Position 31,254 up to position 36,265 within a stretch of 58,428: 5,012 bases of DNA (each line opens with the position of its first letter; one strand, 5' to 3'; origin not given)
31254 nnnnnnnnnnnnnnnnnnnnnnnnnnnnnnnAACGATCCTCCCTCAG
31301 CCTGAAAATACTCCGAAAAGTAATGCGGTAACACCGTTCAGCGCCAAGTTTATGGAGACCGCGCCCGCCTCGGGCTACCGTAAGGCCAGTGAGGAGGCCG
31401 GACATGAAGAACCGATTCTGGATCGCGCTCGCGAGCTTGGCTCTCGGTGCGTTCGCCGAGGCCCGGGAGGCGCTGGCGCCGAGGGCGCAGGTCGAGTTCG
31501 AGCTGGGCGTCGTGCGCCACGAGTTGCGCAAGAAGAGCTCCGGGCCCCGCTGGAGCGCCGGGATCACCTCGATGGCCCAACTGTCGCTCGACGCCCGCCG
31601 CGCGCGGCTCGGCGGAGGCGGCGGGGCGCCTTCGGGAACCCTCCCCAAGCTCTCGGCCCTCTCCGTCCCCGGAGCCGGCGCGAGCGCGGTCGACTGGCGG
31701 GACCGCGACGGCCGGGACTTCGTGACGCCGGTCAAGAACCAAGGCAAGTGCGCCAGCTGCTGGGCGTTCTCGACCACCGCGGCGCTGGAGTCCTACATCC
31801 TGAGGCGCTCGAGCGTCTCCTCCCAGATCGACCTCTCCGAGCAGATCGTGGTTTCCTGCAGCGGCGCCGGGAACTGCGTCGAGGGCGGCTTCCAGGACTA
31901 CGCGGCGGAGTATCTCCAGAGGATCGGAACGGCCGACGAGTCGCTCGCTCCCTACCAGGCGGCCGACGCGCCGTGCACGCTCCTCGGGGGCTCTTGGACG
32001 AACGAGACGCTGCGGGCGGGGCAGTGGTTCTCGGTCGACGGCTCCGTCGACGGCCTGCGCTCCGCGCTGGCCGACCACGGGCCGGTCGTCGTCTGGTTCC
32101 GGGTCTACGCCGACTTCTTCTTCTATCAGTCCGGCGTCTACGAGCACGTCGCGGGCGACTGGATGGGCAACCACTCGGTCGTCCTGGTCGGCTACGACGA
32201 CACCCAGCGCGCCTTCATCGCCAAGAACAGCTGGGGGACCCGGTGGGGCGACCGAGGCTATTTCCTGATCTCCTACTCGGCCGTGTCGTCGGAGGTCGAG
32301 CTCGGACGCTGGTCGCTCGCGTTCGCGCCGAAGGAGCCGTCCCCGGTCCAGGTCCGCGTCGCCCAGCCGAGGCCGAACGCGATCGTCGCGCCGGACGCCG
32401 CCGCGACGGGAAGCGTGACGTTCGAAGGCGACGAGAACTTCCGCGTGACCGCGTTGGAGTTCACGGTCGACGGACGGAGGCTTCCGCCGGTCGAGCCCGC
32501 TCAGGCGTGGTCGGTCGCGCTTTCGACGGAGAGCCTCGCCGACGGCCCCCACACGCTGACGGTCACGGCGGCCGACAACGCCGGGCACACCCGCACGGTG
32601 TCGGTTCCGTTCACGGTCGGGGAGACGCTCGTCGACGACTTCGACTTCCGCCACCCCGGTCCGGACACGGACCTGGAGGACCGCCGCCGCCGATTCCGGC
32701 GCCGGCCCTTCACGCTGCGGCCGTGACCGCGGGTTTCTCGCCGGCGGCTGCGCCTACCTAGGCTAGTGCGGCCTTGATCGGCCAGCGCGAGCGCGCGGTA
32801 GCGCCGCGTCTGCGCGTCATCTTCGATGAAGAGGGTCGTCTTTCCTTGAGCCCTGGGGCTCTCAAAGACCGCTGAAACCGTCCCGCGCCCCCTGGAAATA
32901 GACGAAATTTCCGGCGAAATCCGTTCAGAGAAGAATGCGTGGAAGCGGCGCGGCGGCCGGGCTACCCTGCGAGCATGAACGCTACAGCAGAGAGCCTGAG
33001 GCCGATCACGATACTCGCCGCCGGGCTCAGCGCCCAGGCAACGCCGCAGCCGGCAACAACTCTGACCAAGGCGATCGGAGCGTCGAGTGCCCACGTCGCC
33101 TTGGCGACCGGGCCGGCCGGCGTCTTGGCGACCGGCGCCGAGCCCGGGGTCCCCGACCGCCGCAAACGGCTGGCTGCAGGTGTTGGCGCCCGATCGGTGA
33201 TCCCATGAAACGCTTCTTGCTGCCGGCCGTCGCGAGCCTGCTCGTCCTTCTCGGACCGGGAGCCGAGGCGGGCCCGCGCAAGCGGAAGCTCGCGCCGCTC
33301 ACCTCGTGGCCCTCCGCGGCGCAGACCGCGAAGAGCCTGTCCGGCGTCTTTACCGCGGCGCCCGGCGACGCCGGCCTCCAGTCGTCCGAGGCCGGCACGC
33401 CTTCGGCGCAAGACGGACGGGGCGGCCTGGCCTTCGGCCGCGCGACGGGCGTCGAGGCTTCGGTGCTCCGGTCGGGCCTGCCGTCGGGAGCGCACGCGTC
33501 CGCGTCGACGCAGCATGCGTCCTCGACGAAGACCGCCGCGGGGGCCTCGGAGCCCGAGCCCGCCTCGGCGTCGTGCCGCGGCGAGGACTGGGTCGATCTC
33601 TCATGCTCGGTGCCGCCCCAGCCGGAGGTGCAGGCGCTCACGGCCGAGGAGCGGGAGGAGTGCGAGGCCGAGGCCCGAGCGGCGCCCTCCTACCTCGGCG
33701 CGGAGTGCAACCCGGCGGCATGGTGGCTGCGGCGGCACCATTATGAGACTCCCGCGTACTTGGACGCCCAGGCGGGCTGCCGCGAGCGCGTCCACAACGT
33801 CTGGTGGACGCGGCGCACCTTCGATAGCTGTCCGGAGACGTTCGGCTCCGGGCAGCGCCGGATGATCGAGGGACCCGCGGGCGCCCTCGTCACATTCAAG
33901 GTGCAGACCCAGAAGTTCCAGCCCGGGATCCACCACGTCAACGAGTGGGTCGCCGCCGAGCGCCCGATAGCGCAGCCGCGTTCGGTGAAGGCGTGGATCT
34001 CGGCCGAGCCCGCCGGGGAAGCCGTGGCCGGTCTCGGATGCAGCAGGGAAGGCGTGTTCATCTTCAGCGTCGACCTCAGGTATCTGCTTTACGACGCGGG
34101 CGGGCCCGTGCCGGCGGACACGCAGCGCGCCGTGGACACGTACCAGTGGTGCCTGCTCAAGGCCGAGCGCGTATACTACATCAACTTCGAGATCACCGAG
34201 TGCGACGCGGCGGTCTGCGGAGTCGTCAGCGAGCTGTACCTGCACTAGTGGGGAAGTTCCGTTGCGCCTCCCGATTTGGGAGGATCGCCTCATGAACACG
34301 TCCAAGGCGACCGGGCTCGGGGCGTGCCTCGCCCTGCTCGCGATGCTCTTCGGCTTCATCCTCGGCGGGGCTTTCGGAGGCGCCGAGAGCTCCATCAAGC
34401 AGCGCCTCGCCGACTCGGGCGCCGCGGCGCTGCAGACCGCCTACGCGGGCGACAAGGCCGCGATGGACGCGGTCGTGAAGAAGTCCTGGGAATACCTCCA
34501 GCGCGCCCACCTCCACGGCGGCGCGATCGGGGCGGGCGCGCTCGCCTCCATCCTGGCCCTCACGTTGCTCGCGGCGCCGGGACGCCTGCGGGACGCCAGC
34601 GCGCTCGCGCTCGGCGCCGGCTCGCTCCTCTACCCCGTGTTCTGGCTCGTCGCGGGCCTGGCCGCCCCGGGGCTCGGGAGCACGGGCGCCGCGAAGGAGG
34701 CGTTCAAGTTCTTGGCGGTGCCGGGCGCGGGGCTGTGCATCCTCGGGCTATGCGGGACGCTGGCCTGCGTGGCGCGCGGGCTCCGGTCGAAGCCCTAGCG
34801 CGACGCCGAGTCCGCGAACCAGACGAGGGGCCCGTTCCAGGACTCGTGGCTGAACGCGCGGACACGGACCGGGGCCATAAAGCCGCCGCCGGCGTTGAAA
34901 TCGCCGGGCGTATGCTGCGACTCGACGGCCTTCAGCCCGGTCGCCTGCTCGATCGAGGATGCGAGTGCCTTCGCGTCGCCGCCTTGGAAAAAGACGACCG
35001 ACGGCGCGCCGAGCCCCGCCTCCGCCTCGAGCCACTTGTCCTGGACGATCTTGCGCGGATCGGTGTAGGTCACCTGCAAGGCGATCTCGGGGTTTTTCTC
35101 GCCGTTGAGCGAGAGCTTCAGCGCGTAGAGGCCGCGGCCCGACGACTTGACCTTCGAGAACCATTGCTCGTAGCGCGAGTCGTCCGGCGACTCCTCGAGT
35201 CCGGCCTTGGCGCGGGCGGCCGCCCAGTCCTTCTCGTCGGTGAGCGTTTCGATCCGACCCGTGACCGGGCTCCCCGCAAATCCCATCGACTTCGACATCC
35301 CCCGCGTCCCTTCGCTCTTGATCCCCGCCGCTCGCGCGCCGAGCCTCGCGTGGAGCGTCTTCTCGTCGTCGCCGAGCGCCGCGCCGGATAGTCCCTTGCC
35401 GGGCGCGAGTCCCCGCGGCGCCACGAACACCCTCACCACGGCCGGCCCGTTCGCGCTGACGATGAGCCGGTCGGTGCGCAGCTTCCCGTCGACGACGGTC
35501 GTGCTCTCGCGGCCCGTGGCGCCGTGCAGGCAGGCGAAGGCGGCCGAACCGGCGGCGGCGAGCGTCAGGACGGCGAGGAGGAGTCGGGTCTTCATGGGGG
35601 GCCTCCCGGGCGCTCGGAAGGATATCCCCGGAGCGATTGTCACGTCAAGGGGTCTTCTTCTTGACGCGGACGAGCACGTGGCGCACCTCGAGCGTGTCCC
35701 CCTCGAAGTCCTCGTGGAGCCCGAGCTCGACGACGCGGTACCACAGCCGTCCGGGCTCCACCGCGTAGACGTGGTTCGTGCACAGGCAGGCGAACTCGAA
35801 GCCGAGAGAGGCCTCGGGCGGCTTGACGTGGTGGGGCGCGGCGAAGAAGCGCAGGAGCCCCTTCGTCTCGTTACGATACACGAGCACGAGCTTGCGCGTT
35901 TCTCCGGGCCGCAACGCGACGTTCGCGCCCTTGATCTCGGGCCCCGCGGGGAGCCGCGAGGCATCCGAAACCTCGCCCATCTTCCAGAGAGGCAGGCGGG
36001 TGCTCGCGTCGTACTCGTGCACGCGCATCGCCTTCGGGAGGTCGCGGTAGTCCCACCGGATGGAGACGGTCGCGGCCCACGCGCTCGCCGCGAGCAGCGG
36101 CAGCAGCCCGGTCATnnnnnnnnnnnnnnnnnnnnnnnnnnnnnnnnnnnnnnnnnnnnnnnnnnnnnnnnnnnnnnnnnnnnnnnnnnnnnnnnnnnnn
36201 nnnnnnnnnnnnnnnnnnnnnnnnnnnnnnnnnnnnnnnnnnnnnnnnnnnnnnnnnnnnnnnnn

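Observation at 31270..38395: Three colinear copies of a ~110-nt upstream module; in two copies it ends exactly on the start codon of a secreted-protein gene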

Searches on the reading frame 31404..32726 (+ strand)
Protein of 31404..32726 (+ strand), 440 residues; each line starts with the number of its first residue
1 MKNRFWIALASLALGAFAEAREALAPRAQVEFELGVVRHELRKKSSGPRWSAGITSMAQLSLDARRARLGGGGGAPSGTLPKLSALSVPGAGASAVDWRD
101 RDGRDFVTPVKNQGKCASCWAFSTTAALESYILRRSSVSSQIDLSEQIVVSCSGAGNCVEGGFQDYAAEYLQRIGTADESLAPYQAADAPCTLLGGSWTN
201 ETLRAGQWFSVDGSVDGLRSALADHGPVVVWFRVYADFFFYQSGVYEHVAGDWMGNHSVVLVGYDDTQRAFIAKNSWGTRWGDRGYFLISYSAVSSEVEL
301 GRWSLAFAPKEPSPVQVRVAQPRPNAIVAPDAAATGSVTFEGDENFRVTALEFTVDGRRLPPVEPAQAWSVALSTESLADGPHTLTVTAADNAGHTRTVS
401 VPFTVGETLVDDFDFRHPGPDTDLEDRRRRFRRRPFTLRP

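Call 12: search_protein_families(library=pfam, proteins=[window:31404-32726:+], max_evalue=0.01)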
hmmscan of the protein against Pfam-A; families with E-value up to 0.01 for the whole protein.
window:31404-32726:+ (440 aa): 7 families
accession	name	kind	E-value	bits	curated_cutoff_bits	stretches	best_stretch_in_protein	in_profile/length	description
PF00112.29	Peptidase_C1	-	4e-49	168.1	20.7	1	94-292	3-205/220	Papain family cysteine protease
PF19077.6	Big_13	-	1.2e-05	26.1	27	1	366-405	61-100/102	Bacterial Ig-like domain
PF17957.7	Big_7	-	0.0006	20.8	24.1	1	317-387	3-70/70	Bacterial Ig domain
PF06832.18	BiPBP_C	-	0.00064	20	26.8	1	316-400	11-89/90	Penicillin-Binding Protein C-terminus Family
PF13529.12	Peptidase_C39_2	-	0.0029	18.6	24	1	208-277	82-143/143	Peptidase_C39 like family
PF03051.21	Peptidase_C1_2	-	0.005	16.1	22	0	254-290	358-398/438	Peptidase C1-like family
PF13004.13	BACON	-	0.0085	16.5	25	0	375-407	16-49/61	Putative binding domain, N-terminal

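Call 19: find_homologous_proteins(query=window:31404-32726:+, max_evalue=1e-20)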
Query window:31404-32726:+ (440 aa): 94 proteins with E <= 1e-20 among 8000 candidates.
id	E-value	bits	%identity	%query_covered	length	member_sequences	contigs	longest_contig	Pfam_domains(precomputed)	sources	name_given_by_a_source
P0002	1.3e-296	1001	100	100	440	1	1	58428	PF00112.30,PF19077.7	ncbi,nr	ncbi:MAG: hypothetical protein HY553_11515 [Elusimicrobia bacterium]|nr:hypothetical protein [Elusim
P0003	2.1e-73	266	38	89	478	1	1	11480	PF00112.30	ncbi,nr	ncbi:MAG: C1 family peptidase [Elusimicrobia bacterium]|nr:C1 family peptidase [Elusimicrobiota bact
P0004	3.1e-69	252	38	81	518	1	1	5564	PF00112.30,PF17957.8,PF13750.13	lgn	-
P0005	1.3e-65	240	36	86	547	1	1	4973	PF00112.30,PF17957.8,PF13529.14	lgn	-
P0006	2.4e-65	239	42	70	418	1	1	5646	PF19190.7,PF00112.30,PF13004.14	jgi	jgi:hypothetical protein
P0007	4.3e-65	238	43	65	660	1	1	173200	PF01839.30,PF12256.15,PF00112.30,PF13517.13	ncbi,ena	-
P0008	1.5e-64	237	37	83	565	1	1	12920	PF00112.30,PF17957.8,PF19077.7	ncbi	ncbi:MAG: C1 family peptidase [Candidatus Moraniibacteriota bacterium]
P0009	2.7e-64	236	42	63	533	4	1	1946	PF00112.30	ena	-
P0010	4.4e-64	235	41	63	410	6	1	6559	PF19190.7,PF00112.30,PF13004.14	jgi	jgi:C1A family cysteine protease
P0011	8.4e-64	234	42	64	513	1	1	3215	PF00112.30,PF10342.16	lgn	-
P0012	8.9e-64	234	40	70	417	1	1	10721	PF00112.30,PF13004.14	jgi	jgi:C1A family cysteine protease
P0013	1.0e-62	231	43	64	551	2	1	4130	PF00112.30,PF13529.14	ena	-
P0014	5.5e-62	228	40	66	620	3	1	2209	PF01839.30,PF12256.15,PF00112.30,PF13517.13,PF13529.14,PF18998.7,PF07483.17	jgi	-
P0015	7.5e-62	228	38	71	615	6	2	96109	PF00112.30,PF17957.8,PF10342.16,PF23192.2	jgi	-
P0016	9.6e-62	227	44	66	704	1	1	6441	PF00112.30,PF17957.8,PF10342.16,PF23192.2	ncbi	ncbi:MAG: C1 family peptidase [Nitrospirota bacterium]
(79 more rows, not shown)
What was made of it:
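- Tried and rejected: The peptidase found nothing closer than 38% identity (call 19).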

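Call 32: find_encoding_contigs(protein=P0003, flank=6000, max_places=3)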
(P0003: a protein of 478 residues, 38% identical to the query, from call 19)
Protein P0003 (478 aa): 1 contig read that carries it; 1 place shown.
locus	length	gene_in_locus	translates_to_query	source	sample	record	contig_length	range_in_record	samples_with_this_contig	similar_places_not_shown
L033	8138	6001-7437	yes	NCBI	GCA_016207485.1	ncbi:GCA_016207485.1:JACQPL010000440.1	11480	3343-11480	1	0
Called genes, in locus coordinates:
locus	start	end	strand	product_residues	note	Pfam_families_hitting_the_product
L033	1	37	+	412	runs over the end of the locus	PF07690:MFS_1, PF13000:Acatn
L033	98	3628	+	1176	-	PF08450:SGL (faint), PF13449:Phytase-like (faint), PF17170:DUF5128 (faint), PF24684:Vgb_lyase (faint), PF25021:TEN_NHL (faint), PF01436:NHL, PF13432:TPR_16, PF13414:TPR_11, +7 more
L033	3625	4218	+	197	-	-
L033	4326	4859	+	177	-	-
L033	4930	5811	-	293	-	PF04773:FecR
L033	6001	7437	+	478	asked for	PF00112:Peptidase_C1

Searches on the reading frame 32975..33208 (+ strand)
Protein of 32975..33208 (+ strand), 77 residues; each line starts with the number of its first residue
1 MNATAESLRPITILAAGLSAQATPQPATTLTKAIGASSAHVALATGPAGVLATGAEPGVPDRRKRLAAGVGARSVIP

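Call 44: search_protein_families(library=ncbifam, proteins=[window:32975-33208:+], max_evalue=0.01)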
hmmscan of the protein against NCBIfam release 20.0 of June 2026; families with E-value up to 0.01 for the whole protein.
window:32975-33208:+ (77 aa): 0 families

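Call 91: find_encoding_contigs(protein=window:32975-33208:+, flank=1000, max_places=2)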
Protein window:32975-33208:+ (77 aa): no gene with exactly this product is on record in the collection.

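Call 92: list_cluster_members(proteins=[window:32975-33208:+, window:32939-33208:+, window:32501-33094:-, window:32962-33516:-, window:34262-34798:+, window:34795-35595:-, window:34795-35643:-])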
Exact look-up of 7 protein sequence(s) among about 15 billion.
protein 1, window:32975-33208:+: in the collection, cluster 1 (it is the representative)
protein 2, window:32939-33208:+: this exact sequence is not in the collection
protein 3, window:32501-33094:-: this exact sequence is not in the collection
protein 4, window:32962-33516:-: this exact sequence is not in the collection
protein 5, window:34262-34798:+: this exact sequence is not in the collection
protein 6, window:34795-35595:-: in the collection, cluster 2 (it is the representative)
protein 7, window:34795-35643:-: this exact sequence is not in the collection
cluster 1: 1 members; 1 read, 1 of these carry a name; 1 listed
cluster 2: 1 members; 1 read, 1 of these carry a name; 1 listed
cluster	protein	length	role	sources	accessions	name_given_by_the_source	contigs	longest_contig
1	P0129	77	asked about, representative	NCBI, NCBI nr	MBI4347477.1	MAG: hypothetical protein HY553_11520 [Elusimicrobia bacterium] | hypothetical protein [Elusimicrobiota bacterium]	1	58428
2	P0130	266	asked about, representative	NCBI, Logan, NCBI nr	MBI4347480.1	MAG: hypothetical protein HY553_11535 [Elusimicrobia bacterium] | hypothetical protein [Elusimicrobiota bacterium]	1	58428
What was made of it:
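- Checked: The ORF is annotated as HY553_11520 (call 92).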

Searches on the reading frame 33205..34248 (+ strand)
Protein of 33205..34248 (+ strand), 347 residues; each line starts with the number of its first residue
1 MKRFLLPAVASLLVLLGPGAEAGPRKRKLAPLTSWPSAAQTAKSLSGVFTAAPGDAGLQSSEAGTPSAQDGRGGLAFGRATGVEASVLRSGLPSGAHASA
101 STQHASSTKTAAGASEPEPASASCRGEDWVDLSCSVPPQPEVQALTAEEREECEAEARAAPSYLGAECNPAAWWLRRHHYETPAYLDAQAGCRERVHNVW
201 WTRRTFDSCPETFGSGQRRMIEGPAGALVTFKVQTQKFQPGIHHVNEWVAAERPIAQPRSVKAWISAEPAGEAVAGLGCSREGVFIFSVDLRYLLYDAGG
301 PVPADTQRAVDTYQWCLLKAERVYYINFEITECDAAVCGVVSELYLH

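Call 12: search_protein_families(library=pfam, proteins=[window:33205-34248:+], max_evalue=0.01)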
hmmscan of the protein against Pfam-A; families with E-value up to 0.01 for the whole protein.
window:33205-34248:+ (347 aa): 0 families

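Call 44: search_protein_families(library=ncbifam, proteins=[window:33205-34248:+], max_evalue=0.01)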
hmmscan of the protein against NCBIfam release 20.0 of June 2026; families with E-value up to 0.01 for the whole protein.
window:33205-34248:+ (347 aa): 0 families

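Call 70: search_protein_representatives(protein=window:33205-34248:+)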
Query: 347 residues. Proteins with E-value up to 0.001 (for the whole library): 2; up to 1e-10: 2; up to 1e-30: 2. The best 2 are listed.
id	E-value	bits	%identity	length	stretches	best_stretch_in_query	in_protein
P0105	1.3e-232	787.2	100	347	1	1-347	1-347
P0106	9.1e-69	248.4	45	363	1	41-347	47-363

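Call 71: find_encoding_contigs(protein=P0106, flank=10000, max_places=5)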
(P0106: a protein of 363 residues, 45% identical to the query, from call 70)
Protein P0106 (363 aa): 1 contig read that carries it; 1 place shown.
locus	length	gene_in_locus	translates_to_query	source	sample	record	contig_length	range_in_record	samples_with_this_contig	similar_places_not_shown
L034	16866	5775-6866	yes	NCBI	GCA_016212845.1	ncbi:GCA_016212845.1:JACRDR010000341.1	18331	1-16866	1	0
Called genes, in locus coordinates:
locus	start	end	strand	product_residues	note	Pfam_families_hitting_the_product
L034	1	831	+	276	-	?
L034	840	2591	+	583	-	PF13229:Beta_helix, PF13946:DUF4214 (faint)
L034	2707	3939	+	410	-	-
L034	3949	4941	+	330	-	-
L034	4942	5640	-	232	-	PF00072:Response_reg, PF00486:Trans_reg_C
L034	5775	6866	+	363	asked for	-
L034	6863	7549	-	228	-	PF00072:Response_reg, PF00486:Trans_reg_C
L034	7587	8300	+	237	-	PF00075:RNase_H, PF01693:Cauli_VI (weak)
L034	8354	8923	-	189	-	-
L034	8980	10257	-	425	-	PF00202:Aminotran_3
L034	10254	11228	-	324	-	PF00490:ALAD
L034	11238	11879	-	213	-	PF04773:FecR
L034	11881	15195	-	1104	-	PF00580:UvrD-helicase, PF13245:AAA_19 (faint), PF00580:UvrD-helicase, PF13361:UvrD_C, PF13538:UvrD_C_2 (weak), PF12705:PDDEXK_1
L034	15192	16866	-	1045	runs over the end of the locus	PF12705:PDDEXK_1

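Call 108: predict_structure(alignment_id=A6)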
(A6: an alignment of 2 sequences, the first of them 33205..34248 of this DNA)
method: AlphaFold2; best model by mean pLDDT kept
length: 347 residues; sequences in the alignment: 2
mean_pLDDT: 45.3   pTM: 0.38
mean pLDDT of the five models: 45.3, 44.0, 41.4, 41.2, 36.6
residues with pLDDT >= 90: 0; 70-90: 38; 50-70: 95; < 50: 214
segments of 3 or more residues with pLDDT < 50: 8-142, 160-166, 178-217, 240-242, 245-255, 276-278, 283-288
pLDDT, mean of each block of 10 residues (from residue 1): 45 40 34 30 26 25 28 25 24 27 27 33 33 34 69 66 42 49 33 36 34 44 67 59 48 50 75 61 46 63 65 65 72 61 51
secondary structure, 60 per line:
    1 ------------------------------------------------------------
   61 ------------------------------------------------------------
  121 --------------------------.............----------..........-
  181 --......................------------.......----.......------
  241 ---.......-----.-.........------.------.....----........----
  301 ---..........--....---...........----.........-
elements in order: H147-159 H170-179 H183-204 E217-223 E228-234 E244-250 E258-266 E280-284 E289-296 H304-313 E316-319 E323-333 E338-346
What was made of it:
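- Tried and rejected: This is unusable, so no fold search was run (call 108).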

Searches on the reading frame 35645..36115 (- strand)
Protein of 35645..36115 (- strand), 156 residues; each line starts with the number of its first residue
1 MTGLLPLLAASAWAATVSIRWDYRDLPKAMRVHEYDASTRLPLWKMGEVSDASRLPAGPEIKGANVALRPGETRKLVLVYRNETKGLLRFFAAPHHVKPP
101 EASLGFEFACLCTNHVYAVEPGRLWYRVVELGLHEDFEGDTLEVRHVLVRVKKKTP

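Call 12: search_protein_families(library=pfam, proteins=[window:35645-36115:-], max_evalue=0.01)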
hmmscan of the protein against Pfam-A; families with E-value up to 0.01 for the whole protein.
window:35645-36115:- (156 aa): 0 families

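Call 44: search_protein_families(library=ncbifam, proteins=[window:35645-36115:-], max_evalue=0.01)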
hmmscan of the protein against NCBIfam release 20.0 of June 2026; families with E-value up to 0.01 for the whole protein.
window:35645-36115:- (156 aa): 1 family
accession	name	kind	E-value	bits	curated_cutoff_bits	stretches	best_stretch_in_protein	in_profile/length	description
NF047614.1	LIC11469_fam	equivalog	2.3e-49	167.7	150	1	14-154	40-180/191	LIC11469 family lipoprotein adhesin Lsa20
